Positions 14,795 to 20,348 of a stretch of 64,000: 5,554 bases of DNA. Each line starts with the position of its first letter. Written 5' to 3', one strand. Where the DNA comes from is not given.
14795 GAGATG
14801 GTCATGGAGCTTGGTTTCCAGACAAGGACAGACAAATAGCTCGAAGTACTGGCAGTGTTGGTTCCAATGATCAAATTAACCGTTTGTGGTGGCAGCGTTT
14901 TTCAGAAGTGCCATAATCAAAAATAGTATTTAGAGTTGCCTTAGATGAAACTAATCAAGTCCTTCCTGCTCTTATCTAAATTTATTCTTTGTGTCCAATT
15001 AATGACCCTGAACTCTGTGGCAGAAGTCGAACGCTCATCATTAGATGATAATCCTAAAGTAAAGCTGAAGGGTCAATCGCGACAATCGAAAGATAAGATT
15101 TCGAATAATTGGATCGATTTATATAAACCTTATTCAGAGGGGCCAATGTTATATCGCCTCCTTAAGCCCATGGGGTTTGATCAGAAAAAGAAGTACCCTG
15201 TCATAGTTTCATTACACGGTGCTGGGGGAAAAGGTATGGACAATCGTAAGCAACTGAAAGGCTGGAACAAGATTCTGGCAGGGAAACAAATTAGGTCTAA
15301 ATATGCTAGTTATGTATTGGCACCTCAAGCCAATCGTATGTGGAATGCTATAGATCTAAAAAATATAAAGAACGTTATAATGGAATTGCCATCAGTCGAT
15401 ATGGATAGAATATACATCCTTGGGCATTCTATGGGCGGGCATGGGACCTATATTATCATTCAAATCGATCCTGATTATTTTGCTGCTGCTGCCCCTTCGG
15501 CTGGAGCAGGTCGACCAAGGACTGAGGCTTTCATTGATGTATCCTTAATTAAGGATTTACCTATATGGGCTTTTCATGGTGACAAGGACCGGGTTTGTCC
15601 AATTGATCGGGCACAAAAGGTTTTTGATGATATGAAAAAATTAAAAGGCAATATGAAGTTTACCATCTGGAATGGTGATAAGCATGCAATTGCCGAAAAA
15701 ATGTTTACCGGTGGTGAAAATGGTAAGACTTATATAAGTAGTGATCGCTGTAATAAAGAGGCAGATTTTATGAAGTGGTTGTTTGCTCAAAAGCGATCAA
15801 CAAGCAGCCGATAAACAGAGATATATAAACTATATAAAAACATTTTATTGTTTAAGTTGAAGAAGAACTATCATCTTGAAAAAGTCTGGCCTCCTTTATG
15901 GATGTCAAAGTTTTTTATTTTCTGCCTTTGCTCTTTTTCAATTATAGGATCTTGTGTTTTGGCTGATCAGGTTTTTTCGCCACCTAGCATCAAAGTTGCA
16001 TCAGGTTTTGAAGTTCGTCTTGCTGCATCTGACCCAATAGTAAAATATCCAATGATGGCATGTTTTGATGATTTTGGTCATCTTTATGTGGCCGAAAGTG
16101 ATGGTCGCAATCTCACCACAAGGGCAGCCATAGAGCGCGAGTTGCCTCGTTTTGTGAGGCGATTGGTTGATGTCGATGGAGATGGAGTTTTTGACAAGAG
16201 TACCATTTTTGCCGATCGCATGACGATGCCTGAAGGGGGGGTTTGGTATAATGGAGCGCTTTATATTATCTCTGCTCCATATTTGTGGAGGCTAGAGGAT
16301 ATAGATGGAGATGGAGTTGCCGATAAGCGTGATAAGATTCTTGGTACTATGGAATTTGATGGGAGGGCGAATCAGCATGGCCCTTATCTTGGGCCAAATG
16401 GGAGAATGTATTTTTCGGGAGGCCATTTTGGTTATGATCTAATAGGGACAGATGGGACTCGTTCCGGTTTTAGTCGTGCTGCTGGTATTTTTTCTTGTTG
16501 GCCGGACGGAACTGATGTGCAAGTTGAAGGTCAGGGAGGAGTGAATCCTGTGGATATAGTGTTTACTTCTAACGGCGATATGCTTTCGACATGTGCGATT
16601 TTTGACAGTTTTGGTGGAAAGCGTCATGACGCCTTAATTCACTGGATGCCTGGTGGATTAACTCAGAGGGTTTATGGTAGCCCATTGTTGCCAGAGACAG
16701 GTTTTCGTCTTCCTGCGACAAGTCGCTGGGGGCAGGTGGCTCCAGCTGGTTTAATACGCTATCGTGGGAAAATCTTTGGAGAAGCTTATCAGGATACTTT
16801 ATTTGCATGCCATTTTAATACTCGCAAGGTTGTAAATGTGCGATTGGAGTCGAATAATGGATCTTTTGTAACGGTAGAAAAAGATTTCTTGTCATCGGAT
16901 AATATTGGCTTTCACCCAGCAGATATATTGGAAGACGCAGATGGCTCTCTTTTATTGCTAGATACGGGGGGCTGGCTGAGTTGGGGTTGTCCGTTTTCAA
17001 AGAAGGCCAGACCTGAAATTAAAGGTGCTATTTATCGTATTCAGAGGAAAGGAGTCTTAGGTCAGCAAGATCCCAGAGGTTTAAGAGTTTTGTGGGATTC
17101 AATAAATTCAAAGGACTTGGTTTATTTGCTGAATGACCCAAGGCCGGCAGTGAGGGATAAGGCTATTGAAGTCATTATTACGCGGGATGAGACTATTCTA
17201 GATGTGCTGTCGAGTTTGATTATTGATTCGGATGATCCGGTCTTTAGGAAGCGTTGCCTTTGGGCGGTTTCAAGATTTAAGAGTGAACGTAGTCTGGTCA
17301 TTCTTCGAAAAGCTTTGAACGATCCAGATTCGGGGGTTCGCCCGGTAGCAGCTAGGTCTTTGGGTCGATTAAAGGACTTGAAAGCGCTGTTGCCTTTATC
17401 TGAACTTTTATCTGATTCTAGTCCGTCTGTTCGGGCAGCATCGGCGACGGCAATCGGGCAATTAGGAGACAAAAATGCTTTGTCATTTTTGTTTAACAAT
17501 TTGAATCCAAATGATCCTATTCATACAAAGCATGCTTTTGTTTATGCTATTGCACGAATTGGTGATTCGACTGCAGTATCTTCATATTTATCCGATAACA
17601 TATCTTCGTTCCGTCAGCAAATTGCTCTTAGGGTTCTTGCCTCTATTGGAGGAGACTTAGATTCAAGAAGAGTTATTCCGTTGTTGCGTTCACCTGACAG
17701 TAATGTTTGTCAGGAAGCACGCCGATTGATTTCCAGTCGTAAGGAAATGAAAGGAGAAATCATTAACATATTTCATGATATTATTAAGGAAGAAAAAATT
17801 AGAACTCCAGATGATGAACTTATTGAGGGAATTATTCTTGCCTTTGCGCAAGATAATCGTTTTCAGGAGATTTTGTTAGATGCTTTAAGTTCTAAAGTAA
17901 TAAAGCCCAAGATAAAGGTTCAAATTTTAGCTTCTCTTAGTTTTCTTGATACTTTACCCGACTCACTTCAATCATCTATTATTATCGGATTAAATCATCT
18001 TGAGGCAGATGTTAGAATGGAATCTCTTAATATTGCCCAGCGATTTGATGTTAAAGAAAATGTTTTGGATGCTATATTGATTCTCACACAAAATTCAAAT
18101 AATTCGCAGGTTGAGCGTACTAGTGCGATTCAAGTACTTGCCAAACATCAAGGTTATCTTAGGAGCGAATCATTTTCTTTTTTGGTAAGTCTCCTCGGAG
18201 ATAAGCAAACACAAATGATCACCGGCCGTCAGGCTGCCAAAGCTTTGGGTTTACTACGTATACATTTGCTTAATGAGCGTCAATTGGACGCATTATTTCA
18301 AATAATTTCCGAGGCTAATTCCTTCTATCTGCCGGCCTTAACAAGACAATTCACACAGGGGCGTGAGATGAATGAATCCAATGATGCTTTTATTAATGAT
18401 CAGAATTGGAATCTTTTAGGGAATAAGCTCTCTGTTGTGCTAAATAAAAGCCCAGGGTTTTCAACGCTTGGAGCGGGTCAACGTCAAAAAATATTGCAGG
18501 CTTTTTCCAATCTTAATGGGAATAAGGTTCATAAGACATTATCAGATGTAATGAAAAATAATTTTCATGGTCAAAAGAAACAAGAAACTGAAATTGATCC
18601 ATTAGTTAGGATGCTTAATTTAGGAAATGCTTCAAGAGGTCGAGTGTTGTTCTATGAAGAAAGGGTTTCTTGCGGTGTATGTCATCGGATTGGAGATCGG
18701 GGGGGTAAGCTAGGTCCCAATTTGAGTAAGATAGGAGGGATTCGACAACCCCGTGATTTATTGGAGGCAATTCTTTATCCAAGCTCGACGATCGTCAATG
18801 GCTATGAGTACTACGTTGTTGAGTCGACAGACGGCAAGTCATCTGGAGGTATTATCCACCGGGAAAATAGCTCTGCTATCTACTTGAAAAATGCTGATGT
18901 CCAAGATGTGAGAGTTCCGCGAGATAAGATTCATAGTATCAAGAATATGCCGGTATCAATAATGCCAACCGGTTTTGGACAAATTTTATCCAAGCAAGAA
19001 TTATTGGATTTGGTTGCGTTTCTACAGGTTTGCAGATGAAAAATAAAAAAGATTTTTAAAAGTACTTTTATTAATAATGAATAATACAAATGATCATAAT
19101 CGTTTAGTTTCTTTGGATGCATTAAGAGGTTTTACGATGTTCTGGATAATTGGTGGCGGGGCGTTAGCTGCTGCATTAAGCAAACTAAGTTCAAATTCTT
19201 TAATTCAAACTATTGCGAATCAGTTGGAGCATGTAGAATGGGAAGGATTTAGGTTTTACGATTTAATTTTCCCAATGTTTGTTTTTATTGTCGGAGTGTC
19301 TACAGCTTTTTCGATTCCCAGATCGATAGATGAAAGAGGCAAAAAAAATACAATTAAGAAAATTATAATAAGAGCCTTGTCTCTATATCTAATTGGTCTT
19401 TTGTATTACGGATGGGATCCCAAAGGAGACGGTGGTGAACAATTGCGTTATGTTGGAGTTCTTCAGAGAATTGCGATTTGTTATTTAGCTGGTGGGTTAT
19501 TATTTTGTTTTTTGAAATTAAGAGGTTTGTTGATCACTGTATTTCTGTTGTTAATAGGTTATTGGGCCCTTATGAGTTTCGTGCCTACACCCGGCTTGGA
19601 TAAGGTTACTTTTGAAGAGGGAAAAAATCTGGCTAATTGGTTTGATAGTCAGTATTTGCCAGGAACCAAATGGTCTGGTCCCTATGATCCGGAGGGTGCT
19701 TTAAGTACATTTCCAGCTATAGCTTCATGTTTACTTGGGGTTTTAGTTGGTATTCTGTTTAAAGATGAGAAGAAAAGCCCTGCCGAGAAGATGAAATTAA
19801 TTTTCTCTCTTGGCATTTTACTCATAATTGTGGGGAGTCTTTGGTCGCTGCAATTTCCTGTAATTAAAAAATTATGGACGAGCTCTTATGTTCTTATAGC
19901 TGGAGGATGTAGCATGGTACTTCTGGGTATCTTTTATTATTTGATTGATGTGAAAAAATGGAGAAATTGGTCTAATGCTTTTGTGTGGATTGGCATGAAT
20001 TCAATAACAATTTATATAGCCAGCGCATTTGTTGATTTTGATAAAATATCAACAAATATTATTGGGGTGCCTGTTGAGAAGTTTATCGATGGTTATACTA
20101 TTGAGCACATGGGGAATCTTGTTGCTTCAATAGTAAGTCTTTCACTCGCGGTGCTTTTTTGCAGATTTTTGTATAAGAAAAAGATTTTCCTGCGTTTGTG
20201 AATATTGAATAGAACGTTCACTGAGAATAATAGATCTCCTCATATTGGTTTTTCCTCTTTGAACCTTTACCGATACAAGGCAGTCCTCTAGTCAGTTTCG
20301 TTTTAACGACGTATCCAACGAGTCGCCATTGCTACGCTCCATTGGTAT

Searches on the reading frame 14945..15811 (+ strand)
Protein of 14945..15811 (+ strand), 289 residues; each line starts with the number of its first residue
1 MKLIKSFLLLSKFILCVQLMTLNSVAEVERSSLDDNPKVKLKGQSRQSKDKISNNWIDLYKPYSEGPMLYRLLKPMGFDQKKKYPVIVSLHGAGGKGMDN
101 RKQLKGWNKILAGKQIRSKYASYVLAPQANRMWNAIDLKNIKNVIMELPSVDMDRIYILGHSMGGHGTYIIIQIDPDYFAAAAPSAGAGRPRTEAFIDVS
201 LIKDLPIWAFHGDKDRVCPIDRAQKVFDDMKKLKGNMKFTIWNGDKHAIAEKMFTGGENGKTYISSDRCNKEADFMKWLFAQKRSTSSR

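Call 49: search_protein_families(library=pfam, proteins=[window:14945-15811:+], max_evalue=0.001)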
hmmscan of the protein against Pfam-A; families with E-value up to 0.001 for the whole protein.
window:14945-15811:+ (289 aa): 6 families
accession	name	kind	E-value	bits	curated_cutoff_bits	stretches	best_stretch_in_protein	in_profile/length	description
PF00326.27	Peptidase_S9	-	9.6e-10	38.7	22.6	1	146-188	56-98/213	Prolyl oligopeptidase family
PF01738.24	DLH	-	2.5e-08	34.2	21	1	142-255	85-194/217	Dienelactone hydrolase family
PF02230.22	Abhydrolase_2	-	1.9e-07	31.6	23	1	148-254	101-206/217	Phospholipase/Carboxylesterase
PF12146.15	Hydrolase_4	-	1.4e-06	28.2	27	0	205-236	192-223/239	Serine aminopeptidase, S33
PF12740.14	PETase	-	0.00011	22.1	28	1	148-250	119-214/263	PET hydrolase-like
PF20434.5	BD-FAE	-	0.00036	20.5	26.8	0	80-166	9-101/215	BD-FAE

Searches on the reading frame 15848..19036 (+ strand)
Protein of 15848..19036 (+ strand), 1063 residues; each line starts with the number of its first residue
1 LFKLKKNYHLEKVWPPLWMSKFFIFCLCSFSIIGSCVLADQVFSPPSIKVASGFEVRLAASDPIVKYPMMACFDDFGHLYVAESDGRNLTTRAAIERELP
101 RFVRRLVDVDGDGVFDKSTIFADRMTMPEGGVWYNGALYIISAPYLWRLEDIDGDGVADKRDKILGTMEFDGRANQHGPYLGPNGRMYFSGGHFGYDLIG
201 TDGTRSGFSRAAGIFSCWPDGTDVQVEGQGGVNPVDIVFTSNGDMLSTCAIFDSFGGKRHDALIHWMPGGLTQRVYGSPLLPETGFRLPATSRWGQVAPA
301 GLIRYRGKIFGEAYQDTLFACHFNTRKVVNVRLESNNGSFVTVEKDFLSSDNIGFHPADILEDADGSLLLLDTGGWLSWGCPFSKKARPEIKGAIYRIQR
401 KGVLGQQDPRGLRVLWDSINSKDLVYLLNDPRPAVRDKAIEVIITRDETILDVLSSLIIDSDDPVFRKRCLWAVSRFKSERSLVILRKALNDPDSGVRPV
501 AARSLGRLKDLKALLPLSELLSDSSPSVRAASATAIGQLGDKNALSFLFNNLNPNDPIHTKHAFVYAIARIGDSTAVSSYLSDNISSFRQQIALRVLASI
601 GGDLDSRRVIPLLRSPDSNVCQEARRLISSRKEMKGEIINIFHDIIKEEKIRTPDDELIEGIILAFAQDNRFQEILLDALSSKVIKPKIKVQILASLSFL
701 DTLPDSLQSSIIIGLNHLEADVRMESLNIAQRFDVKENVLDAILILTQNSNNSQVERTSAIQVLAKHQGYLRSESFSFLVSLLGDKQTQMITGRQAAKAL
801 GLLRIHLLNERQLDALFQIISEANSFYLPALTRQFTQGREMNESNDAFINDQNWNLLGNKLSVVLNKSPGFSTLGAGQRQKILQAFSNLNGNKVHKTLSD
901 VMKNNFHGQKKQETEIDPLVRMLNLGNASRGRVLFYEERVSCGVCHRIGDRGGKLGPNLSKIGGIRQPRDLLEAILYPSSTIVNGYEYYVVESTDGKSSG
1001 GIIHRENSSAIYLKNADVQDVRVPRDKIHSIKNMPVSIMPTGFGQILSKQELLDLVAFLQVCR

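Call 49: search_protein_families(library=pfam, proteins=[window:15848-19036:+], max_evalue=0.001)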
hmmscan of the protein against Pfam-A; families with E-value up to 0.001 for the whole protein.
window:15848-19036:+ (1063 aa): 6 families
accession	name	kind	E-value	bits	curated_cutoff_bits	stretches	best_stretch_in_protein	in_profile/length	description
PF23500.1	DUF7133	-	6e-34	118.4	27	1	47-372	8-346/385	Domain of unknown function (DUF7133)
PF13646.12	HEAT_2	-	3.5e-27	95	27.7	2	486-557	4-77/88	HEAT repeats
PF02985.28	HEAT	-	1e-10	41.2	23.5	0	517-540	5-28/31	HEAT repeat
PF03130.22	HEAT_PBS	-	2.5e-10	40.2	20.9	0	501-523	5-27/27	PBS lyase HEAT-like repeat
PF13513.12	HEAT_EZ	-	1.4e-09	38.7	27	0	513-539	29-55/55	HEAT-like repeat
PF00034.26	Cytochrom_C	-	0.00018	23.2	21.3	0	929-1059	2-86/90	Cytochrome c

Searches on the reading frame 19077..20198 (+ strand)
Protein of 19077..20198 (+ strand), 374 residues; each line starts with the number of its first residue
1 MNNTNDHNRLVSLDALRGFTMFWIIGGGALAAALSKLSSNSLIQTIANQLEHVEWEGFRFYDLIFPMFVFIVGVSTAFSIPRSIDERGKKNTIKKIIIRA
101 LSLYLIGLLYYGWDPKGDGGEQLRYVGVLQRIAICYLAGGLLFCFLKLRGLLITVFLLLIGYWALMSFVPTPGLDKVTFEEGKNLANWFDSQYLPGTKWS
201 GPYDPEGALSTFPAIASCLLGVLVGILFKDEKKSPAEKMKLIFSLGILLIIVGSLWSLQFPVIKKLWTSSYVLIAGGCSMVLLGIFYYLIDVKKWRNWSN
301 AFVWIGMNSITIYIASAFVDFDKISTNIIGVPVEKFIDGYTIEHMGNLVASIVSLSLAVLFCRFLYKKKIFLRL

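Call 49: search_protein_families(library=pfam, proteins=[window:19077-20198:+], max_evalue=0.001)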
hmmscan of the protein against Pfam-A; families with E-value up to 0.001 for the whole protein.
window:19077-20198:+ (374 aa): 3 families
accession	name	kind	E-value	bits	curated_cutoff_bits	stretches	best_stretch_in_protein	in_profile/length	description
PF01757.29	Acyl_transf_3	-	2.3e-11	43.8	31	2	141-362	140-321/326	Acyltransferase domain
PF07786.18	HGSNAT_cat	-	3.9e-07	30.3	22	1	9-231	1-187/222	Heparan-alpha-glucosaminide N-acetyltransferase, catalytic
PF16401.11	DUF5009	-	0.00062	19.7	25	1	11-104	3-97/260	Domain of unknown function (DUF5009)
